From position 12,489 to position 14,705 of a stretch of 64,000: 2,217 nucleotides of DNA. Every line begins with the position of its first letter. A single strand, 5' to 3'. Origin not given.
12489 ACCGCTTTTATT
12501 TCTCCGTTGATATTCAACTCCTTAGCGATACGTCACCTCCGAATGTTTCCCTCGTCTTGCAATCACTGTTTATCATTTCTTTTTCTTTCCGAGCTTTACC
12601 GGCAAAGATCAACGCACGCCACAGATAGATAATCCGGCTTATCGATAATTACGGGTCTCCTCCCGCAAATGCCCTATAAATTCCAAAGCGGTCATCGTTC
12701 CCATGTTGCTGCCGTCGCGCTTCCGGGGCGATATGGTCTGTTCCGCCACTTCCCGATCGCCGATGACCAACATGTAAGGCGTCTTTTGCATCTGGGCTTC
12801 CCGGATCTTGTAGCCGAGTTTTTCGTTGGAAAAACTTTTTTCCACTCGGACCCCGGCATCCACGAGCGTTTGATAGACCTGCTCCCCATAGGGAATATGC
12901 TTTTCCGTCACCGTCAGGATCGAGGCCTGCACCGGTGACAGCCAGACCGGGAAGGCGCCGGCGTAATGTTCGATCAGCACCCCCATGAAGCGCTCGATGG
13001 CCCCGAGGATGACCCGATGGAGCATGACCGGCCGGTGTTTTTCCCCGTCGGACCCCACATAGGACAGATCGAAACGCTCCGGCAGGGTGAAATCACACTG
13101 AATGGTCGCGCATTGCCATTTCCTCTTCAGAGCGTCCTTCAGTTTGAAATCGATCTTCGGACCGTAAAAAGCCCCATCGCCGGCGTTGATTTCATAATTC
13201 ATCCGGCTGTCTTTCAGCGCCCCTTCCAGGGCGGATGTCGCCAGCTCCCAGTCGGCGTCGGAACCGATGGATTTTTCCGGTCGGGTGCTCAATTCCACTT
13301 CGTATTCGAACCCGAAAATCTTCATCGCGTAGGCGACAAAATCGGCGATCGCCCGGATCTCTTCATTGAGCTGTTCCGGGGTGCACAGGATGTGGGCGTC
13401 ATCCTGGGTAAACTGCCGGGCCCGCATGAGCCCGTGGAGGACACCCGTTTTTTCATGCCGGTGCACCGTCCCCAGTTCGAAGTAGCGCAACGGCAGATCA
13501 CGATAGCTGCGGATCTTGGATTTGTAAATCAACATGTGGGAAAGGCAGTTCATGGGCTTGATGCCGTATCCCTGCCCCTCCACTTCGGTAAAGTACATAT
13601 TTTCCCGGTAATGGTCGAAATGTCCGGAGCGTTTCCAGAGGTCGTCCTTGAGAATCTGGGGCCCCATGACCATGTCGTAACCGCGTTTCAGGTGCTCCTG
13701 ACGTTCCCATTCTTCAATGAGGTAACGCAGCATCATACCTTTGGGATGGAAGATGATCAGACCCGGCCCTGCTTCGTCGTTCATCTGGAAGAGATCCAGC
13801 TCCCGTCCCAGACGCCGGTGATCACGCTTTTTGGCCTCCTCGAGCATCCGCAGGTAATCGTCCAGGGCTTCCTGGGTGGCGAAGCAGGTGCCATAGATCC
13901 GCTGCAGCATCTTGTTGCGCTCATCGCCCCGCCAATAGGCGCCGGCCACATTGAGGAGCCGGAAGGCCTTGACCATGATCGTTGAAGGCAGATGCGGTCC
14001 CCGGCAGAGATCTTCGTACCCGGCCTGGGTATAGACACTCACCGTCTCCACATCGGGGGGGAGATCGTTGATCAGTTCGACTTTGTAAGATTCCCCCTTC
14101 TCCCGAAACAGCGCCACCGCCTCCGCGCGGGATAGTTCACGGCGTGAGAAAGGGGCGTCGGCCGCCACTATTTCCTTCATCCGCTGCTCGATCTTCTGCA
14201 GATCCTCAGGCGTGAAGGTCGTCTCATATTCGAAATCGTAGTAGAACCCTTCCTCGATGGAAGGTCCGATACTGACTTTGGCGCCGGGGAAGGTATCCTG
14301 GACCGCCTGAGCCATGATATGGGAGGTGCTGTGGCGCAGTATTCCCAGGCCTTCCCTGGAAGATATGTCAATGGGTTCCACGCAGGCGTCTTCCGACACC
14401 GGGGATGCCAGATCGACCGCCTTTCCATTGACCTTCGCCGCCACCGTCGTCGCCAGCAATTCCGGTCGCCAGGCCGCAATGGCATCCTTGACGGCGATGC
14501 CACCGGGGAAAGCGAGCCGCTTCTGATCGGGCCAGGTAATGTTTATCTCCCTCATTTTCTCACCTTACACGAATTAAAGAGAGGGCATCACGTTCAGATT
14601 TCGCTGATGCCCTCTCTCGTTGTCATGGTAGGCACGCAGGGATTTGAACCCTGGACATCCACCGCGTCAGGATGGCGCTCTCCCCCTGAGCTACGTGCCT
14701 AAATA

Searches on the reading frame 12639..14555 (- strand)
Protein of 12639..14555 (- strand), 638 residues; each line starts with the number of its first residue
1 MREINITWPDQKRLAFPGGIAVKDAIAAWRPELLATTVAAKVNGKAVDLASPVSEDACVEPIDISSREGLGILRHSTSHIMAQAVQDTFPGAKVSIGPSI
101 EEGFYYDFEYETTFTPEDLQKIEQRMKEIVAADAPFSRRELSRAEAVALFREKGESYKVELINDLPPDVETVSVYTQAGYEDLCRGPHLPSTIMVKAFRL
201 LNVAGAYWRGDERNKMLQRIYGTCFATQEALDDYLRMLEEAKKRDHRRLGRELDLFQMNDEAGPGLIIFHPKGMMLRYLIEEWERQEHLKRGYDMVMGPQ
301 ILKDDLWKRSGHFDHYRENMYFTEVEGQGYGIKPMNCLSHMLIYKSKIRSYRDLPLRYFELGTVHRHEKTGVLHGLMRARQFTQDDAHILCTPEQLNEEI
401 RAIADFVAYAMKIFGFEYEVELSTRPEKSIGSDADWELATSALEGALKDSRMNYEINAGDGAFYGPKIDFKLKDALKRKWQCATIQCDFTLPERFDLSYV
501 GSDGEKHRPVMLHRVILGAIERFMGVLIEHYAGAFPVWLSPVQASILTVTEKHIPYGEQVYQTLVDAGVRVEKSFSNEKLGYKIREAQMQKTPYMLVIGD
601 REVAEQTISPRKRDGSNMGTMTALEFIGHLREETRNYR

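Call 69: search_protein_families(library=pfam, proteins=[window:12639-14555:-], max_evalue=0.00001)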
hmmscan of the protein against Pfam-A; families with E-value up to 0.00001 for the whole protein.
window:12639-14555:- (638 aa): 3 families
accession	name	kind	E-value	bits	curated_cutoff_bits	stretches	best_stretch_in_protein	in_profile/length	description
PF00587.30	tRNA-synt_2b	-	3.1e-45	154.8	29.3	1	326-531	6-179/179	tRNA synthetase class II core domain (G, H, P, S and T)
PF03129.25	HGTP_anticodon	-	3.1e-19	69.3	21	1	543-632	1-93/94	Anticodon binding domain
PF07973.19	tRNA_SAD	-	1.6e-14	54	24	1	172-221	1-44/44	Threonyl and Alanyl tRNA synthetase second additional domain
